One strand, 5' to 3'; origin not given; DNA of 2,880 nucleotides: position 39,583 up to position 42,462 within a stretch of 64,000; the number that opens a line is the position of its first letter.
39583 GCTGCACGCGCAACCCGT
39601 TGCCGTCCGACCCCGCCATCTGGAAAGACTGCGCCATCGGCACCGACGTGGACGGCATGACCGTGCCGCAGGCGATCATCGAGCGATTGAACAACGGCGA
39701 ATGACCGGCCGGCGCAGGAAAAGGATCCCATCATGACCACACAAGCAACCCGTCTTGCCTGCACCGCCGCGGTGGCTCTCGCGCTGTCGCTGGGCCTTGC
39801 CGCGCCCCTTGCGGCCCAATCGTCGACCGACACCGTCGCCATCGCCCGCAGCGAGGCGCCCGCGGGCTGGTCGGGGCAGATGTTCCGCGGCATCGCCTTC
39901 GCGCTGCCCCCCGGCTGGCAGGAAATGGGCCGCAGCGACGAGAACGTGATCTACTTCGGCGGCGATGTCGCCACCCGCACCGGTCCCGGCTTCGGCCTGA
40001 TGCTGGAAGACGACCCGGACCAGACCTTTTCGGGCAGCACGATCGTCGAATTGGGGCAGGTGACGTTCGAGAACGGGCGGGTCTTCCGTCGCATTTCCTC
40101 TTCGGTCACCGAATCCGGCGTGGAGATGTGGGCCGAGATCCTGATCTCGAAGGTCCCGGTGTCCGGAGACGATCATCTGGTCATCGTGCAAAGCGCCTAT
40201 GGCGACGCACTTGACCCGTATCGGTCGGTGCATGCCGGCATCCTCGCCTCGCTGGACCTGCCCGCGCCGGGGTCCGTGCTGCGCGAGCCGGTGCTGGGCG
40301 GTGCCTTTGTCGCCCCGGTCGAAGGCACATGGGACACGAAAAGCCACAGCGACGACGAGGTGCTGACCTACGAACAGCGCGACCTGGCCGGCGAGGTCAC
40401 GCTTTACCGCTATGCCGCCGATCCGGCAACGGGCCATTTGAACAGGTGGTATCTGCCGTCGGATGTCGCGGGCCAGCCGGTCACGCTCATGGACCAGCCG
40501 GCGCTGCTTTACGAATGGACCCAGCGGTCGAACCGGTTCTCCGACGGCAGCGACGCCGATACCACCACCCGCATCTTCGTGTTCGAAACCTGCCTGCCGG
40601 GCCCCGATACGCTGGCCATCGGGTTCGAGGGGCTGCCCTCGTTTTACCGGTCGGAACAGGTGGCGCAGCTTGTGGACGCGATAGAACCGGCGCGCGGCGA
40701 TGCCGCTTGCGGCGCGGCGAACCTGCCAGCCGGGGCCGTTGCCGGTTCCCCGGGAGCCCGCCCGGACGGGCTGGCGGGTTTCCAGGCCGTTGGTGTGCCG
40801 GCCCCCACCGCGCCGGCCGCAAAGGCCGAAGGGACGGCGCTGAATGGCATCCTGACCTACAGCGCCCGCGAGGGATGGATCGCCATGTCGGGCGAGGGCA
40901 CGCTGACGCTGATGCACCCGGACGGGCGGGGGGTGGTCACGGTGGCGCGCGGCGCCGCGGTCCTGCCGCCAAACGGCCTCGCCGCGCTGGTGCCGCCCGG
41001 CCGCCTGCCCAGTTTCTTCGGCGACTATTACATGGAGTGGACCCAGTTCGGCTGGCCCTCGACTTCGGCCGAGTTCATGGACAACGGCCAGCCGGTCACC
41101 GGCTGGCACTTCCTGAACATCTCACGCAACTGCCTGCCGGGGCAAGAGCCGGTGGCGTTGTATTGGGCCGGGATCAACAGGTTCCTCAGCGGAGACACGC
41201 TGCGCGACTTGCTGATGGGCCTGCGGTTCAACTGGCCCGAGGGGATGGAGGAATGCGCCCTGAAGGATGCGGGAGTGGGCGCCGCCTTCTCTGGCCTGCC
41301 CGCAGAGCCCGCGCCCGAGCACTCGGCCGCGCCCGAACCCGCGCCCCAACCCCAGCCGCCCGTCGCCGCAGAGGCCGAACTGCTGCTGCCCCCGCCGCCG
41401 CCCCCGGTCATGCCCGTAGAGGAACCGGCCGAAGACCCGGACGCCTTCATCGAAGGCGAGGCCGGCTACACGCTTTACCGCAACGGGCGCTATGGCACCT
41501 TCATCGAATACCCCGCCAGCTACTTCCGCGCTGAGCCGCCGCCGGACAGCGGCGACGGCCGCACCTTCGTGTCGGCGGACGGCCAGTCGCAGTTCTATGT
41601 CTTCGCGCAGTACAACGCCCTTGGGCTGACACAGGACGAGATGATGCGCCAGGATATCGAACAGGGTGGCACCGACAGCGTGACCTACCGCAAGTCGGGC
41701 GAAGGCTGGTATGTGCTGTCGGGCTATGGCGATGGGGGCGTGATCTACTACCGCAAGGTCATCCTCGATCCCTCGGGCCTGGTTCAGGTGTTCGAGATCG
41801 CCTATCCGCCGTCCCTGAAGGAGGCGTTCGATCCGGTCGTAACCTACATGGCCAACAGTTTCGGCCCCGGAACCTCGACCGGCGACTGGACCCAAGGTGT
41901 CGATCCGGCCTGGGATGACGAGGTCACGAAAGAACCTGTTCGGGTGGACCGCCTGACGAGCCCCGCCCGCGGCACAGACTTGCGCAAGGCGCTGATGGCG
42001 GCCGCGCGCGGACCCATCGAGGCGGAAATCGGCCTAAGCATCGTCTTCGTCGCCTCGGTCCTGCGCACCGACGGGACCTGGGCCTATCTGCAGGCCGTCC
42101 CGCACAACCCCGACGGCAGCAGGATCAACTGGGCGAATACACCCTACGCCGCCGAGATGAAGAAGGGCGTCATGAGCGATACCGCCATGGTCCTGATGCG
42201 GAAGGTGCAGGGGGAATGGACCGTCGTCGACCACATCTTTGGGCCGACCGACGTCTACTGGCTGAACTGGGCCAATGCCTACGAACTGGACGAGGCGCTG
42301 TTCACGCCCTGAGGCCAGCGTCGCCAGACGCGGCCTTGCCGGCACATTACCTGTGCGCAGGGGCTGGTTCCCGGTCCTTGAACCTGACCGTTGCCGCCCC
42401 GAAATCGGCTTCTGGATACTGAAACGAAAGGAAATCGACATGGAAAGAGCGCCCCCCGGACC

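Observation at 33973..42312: Five-gene operon of giant signal-peptide proteins with no recognisable domains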

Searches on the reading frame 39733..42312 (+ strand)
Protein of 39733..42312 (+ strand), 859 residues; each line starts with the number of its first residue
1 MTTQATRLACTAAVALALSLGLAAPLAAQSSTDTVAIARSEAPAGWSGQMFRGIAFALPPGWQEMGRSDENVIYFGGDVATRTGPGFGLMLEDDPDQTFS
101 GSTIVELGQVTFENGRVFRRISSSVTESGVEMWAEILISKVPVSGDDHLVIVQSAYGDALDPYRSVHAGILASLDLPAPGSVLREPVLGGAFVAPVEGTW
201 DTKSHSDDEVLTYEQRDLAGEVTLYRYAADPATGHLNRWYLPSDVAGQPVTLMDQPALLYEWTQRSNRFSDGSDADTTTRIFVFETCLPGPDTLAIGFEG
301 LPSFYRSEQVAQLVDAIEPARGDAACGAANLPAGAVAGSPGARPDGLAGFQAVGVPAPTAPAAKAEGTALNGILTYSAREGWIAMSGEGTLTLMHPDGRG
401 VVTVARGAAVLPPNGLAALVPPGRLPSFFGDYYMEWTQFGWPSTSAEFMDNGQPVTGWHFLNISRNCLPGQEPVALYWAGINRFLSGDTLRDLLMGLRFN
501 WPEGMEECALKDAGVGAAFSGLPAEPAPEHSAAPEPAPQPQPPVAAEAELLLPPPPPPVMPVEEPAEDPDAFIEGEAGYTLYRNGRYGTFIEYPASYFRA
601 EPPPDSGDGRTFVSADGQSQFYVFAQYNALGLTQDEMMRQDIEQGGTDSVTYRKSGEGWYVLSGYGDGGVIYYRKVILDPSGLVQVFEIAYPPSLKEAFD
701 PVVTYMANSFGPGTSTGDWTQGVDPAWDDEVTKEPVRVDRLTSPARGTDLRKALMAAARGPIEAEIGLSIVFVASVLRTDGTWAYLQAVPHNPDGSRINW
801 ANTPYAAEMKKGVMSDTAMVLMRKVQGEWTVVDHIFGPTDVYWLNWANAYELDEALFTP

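Call 4: search_protein_families(library=pfam, proteins=[window:39733-42312:+], max_evalue=1)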
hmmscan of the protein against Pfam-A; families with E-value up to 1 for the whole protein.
window:39733-42312:+ (859 aa): 0 families

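Call 5: search_protein_families(library=ncbifam, proteins=[window:39733-42312:+], max_evalue=1)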
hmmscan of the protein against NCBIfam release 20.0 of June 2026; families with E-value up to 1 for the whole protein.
window:39733-42312:+ (859 aa): 0 families

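Call 7: search_protein_families(library=padloc, proteins=[window:39733-42312:+], max_evalue=1)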
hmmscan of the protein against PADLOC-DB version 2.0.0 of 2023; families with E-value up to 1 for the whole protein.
window:39733-42312:+ (859 aa): 0 families

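Call 23: search_solved_structures(query=window:39733-42312:+, max_evalue=1)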
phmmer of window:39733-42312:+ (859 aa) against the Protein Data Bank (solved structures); distinct sequences matched with E-value up to 1: 2.
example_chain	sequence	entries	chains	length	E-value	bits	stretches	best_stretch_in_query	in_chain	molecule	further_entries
1ezv_G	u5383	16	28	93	0.49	11.4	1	798-858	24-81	UBIQUINOL-CYTOCHROME C REDUCTASE COMPLEX UBIQUINONE-BINDING PROTEIN QP-C | Cytochrome b-c1 complex subunit 8 | Cytochrome b-c1 complex subunit 8, mitochondrial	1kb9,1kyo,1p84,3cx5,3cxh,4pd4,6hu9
2ibz_G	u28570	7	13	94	0.5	11.4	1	798-858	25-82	Ubiquinol-cytochrome c reductase complex ubiquinone-binding protein QP-C | BJ4_G0028260.mRNA.1.CDS.1 | Cytochrome b-c1 complex subunit 8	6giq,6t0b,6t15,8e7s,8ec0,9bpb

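Call 25: find_homologous_proteins(query=window:39733-42312:+)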
Query window:39733-42312:+ (859 aa): 16 proteins with E <= 0.001 among 8000 candidates.
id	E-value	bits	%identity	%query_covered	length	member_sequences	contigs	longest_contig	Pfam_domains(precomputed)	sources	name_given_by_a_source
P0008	0.0e+0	1771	88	100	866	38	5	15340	-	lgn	-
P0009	0.0e+0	1630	88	53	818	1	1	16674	-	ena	-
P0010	0.0e+0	1520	78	97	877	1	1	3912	-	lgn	-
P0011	0.0e+0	1033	61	59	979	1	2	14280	-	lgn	-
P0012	0.0e+0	1026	57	60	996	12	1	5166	-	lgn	-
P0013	0.0e+0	1023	57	58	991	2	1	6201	-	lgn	-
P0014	0.0e+0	1023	60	57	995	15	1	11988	-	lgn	-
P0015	0.0e+0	1020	58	58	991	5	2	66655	-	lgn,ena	-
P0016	1.0e-296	1005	57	60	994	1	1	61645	-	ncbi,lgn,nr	ncbi:MAG: hypothetical protein Q8P60_15785 [Pseudorhodobacter sp.]|nr:hypothetical protein [Pseudorh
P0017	1.2e-289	981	58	57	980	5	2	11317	-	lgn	-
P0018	1.5e-283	961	51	100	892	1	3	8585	-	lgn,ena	-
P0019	4.5e-278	943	58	58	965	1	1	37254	-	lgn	-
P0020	2.0e-277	941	52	96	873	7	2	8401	-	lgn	-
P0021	7.0e-202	691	49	80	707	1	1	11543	-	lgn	-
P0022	8.6e-202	691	50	58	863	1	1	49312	-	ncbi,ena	-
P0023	4.5e-91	324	28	58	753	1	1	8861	-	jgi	jgi:hypothetical protein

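Call 26: find_encoding_contigs(protein=P0015, flank=10000, max_places=2)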
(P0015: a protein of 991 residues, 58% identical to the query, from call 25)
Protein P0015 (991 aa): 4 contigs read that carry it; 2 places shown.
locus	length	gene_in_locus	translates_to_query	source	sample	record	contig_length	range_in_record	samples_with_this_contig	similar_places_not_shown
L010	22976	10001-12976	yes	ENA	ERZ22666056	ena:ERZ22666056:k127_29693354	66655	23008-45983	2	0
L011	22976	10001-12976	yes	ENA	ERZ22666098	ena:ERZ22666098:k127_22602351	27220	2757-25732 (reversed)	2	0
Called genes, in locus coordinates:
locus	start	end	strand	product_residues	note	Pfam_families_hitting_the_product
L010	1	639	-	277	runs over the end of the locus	PF13452:FAS1_DH_region, PF27832:Htd2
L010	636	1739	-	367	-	PF02515:CoA_transf_3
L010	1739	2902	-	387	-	PF02771:Acyl-CoA_dh_N, PF02770:Acyl-CoA_dh_M, PF00441:Acyl-CoA_dh_1, PF08028:Acyl-CoA_dh_2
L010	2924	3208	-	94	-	-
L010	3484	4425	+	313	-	PF00126:HTH_1, PF03466:LysR_substrate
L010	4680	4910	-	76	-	-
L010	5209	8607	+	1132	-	-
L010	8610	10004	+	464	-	-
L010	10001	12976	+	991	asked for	-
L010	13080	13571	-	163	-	PF10649:DUF2478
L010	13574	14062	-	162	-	PF01967:MoaC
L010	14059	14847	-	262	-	PF00899:ThiF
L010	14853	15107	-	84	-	PF02597:ThiS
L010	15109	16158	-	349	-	PF04055:Radical_SAM, PF13353:Fer4_12 (faint), PF06463:Mob_synth_C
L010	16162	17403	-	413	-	PF03453:MoeA_N, PF00994:MoCF_biosynth, PF03454:MoeA_C (weak)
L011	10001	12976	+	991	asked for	-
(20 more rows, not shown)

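Call 27: find_encoding_contigs(protein=P0022, flank=10000, max_places=2)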
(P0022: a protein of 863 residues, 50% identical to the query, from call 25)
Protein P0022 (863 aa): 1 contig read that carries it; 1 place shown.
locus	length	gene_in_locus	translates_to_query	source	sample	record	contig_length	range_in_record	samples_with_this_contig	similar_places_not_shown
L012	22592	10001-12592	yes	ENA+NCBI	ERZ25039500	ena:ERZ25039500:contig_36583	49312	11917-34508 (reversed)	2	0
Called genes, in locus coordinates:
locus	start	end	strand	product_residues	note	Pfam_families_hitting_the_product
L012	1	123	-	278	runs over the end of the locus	PF00528:BPD_transp_1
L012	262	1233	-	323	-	PF01547:SBP_bac_1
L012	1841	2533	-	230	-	PF00440:TetR_N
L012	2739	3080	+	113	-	PF07978:NIPSNAP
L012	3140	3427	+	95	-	-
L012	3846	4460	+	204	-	-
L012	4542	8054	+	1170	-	-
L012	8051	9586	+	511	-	-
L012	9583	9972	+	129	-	-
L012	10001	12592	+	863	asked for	-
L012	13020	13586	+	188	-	-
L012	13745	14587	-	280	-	PF26769:HAMP_PhoQ (faint), PF00512:HisKA, PF02518:HATPase_c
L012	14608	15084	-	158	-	-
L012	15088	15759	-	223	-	PF00072:Response_reg, PF00486:Trans_reg_C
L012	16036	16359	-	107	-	-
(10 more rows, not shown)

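Call 28: find_encoding_contigs(protein=P0023, flank=10000, max_places=2)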
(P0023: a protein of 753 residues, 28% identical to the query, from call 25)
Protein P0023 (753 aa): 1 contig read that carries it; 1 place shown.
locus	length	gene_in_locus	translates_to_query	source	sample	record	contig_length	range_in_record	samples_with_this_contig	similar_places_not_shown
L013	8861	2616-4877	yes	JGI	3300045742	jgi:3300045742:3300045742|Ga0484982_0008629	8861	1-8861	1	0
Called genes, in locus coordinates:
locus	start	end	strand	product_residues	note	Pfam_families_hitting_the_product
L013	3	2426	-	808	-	?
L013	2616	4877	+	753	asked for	-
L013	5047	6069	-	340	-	PF05496:RuvB_N, PF06068:TIP49 (faint), PF00004:AAA, PF07728:AAA_5 (weak), PF17864:AAA_lid_4, PF05491:WHD_RuvB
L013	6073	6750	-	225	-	PF01330:RuvA_N, PF14520:HHH_5, PF07499:RuvA_C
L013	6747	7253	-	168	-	PF02075:RuvC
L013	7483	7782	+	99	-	PF06568:YjiS-like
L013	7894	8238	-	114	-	-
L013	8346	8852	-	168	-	PF06325:PrmA, PF05175:MTS, PF13489:Methyltransf_23 (weak), PF13847:Methyltransf_31, PF08241:Methyltransf_11 (weak), PF13649:Methyltransf_25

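Call 47: predict_structure(alignment_id=A2)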
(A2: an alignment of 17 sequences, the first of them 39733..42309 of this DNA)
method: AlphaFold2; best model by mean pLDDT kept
length: 859 residues; sequences in the alignment: 17
mean_pLDDT: 71.5   pTM: 0.40
mean pLDDT of the five models: 71.5, 71.1, 67.2, 65.4, 64.5
residues with pLDDT >= 90: 87; 70-90: 466; 50-70: 158; < 50: 148
segments of 3 or more residues with pLDDT < 50: 1-32, 274-276, 342-344, 346-361, 421-429, 511-566, 714-731
pLDDT, mean of each block of 10 residues (from residue 1): 36 38 32 76 88 90 83 83 86 83 83 91 82 91 87 89 90 87 82 78 65 80 79 53 70 73 70 56 67 79 76 80 59 60 44 30 74 84 82 82 87 61 42 69 64 73 83 88 74 86 75 37 30 37 37 40 49 81 78 85 62 79 66 74 62 81 77 81 78 80 83 40 35 71 85 89 82 87 91 87 70 76 87 75 73 82
secondary structure, 60 per line:
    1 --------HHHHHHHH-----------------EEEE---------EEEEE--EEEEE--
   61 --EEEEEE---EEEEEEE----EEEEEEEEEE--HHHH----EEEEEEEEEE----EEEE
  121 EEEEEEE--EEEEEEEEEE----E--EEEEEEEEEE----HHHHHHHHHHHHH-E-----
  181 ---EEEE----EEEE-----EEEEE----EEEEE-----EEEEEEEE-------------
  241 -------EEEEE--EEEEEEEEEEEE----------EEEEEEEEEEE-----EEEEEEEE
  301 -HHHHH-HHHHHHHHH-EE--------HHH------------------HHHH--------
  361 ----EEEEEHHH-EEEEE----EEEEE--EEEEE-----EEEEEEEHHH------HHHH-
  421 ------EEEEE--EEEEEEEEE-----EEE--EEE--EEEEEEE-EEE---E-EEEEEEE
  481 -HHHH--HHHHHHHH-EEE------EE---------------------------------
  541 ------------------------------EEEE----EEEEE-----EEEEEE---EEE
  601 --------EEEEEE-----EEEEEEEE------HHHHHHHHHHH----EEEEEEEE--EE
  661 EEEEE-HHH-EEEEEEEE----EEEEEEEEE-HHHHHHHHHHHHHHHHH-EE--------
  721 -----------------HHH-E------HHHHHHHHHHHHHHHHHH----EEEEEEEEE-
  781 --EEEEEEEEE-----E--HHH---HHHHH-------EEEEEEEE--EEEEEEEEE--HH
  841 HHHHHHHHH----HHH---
elements in order (helices of 4 or more, strands of 3 or more residues): H9-16 E34-37 E47-51 E54-58 E63-68 E72-78 E83-92 H95-98 E103-112 E117-127 E130-139 E147-156 H161-173 E184-187 E192-195 E201-205 E210-214 E220-227 E248-252 E255-266 E277-287 E293-300 H302-306 H308-316 H349-352 E365-369 E374-378 E383-387 E390-394 E400-406 H416-419 E427-431 E434-442 E448-450 E453-455 E458-464 E466-468 E474-480 H482-485 H488-495 E497-499 E571-574 E579-583 E589-594 E598-600 E609-614 E620-627 H634-644 E649-656 E659-665 E671-678 E683-691 H693-709 H749-766 E771-779 E783-791 H806-810 E818-825 E828-836 H839-849
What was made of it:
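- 39733..42312 (+): Gene E: 859-aa exported protein. AF2 model with mean pLDDT 71.5 (call 47).
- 41308..41442 (+): Pro/Ala-rich disordered spacer that includes PPPPPP. pLDDT below 50 for residues 511-566 (call 47).
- The proteins are large and modular, with a Pro-rich spacer (call 47). The AF2 models show folded domains (call 47).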

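Call 50: fold_search(model_id=the predicted structure, library=pdb)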
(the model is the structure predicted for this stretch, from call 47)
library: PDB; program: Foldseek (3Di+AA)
matches with E <= 10: 1194; with E <= 0.001: 16
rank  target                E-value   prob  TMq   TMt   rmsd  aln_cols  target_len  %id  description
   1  5h7z_B                2.4e-05  1.00  0.11  0.24  16.1       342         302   13  Apo structure of immunity protein TplEi of T6SS from Pseudomonas aeruginosa (released 2017-10-04)
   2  5h7z_A                2.4e-05  0.99  0.12  0.24  15.3       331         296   15  Apo structure of immunity protein TplEi of T6SS from Pseudomonas aeruginosa (released 2017-10-04)
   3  9gnw_P                1.3e-04  1.00  0.13  0.53   6.1       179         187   12  Universal PSII assembly intermediate (released 2025-09-17)
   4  2vu4                  1.5e-04  1.00  0.13  0.67   3.9       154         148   14  Structure of PsbP protein from Spinacia oleracea at 1.98 A resolution (released 2009-07-21)
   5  2lnj_MODEL_1_A        1.5e-04  1.00  0.13  0.56   5.3       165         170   14  Solution Structure of Cyanobacterial PsbP (CyanoP) from Synechocystis sp. PCC 6803 (released 2012-06-06)
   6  6kac_P                1.7e-04  1.00  0.13  0.54   8.7       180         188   12  Cryo-EM structure of the C2S2-type PSII-LHCII supercomplex from Chlamydomonas reihardtii (released 2019-10-23)
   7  2xb3                  2.0e-04  1.00  0.13  0.62   4.1       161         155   14  The Structure of Cyanobacterial PsbP (released 2010-08-25)
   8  3jcu_P                2.3e-04  1.00  0.12  0.54   6.3       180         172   13  Cryo-EM structure of spinach PSII-LHCII supercomplex at 3.2 Angstrom resolution (released 2016-05-25)
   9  7pi0_P                2.5e-04  1.00  0.13  0.47   5.7       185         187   14  Unstacked compact Dunaliella PSII (released 2022-08-17)
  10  5h7y_A                2.9e-04  0.96  0.12  0.25  15.0       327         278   14  Structure of immunity protein TplEi of T6SS from Pseudomonas aeruginosa complexed with "L" peptide (released 2017-10-04)
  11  8z9d_P                3.3e-04  1.00  0.12  0.47  12.6       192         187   11  cryo-EM structure of PSII-LHCII megacomplex from spinach (released 2024-11-13)
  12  8bd3_F1               3.9e-04  1.00  0.12  0.46   4.4       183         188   10  Cryo-EM structure of the Photosystem II - LHCII supercomplex from Chlorella ohadi (released 2023-08-09)
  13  4rth_A                4.8e-04  1.00  0.12  0.47   7.3       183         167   12  The crystal structure of PsbP from Zea mays (released 2015-03-11)
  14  1v2b_B                5.1e-04  1.00  0.13  0.60   6.0       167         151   17  Crystal Structure of PsbP Protein in the Oxygen-Evolving Complex of Photosystem II from Higher Plants (released 2004-05-18)
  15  1v2b_A                7.6e-04  1.00  0.12  0.60   6.1       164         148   16  Crystal Structure of PsbP Protein in the Oxygen-Evolving Complex of Photosystem II from Higher Plants (released 2004-05-18)
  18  4r1d_B                1.2e-03  0.94  0.12  0.25  15.4       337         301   12  The crystal structure of Tle4-Tli4 complex (released 2014-12-17)
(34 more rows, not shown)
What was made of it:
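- On PsbP/Mog1p/DUF1795 superfamily (for E): Foldseek of the AF2 model against the PDB gives PsbP, CyanoP, DcrB, LpqN, Eag and Tsi3, with probability 0.93-1.0 and target TM 0.38-0.67 (call 50). pLDDT is 80-90 for the first domain and 53-88 for the second and third (call 47).
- On T6SS Tli4/Tli5-type immunity proteins: 5h7z and 4r1d are the top Foldseek hits and align over more than one domain (call 50).
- Closest known: PsbP / Mog1p / DcrB. Same: The whole-E model matches these folds: probability 1.0 for most hits, 0.93-0.94 for LpqN and DcrB, and target TM up to 0.67 for 2vu4 (call 50).
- Closest known: T6SS lipase immunity proteins Tli4/TplEi. Same: They align over 330-390 columns, more than a single PsbP domain, so probably over two tandem domains (call 50).
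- PsbP-like fold for E (call 50). The top Foldseek hits for E are TplEi/Tli4 (5h7z, 4r1d), Tsi3 and PA3488 (call 50). The PsbP fold is a generic binding scaffold; PsbP itself, DcrB and LpqN score similarly (call 50).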

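Call 51: search_protein_representatives(alignment_id=A2)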
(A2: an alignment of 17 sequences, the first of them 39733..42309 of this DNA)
Query: 17 sequences, 992 profile positions. Proteins with E-value up to 0.001 (for the whole library): 4273; up to 1e-10: 1999; up to 1e-30: 161. The best 150 are listed.
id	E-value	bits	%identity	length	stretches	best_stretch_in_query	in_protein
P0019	0.0e+00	1684.3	-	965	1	31-992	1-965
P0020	0.0e+00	1319.3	-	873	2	481-992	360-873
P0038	8.5e-282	954.2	-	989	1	43-992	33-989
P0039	7.0e-268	908.2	-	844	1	13-850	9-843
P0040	2.3e-264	896.5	-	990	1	21-867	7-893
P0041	1.1e-233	795.0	-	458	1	525-992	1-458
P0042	4.4e-194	663.9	-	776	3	15-355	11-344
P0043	1.9e-188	645.3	-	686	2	489-992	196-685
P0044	8.1e-177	606.8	-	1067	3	687-991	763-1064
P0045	4.3e-172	591.1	-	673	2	481-992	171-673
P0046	2.5e-160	552.2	-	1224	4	706-991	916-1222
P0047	1.2e-156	540.0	-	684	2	472-851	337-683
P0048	8.8e-154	530.5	-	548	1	307-852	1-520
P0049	2.8e-141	489.1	-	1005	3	686-991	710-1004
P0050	1.6e-133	463.5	-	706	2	667-990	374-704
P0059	5.0e-106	372.4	-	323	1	689-990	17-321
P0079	2.4e-75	270.9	-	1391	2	855-991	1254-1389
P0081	2.6e-73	264.1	-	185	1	704-853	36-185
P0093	1.6e-62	228.4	-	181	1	689-849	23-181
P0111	4.9e-52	193.7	-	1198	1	874-992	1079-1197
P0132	1.9e-46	175.2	-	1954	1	874-991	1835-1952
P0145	9.9e-44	166.2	-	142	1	873-992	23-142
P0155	9.9e-43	162.9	-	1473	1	861-992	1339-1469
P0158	5.3e-42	160.5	-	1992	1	874-991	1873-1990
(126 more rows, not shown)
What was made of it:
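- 41443..41877 (+): E4 domain (residues ~571-715, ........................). It belongs to a widespread family that Pfam does not model. Profile search of 1.84 billion representatives (call 51).
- E4 and E5 occur in 4273 proteins (call 51).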
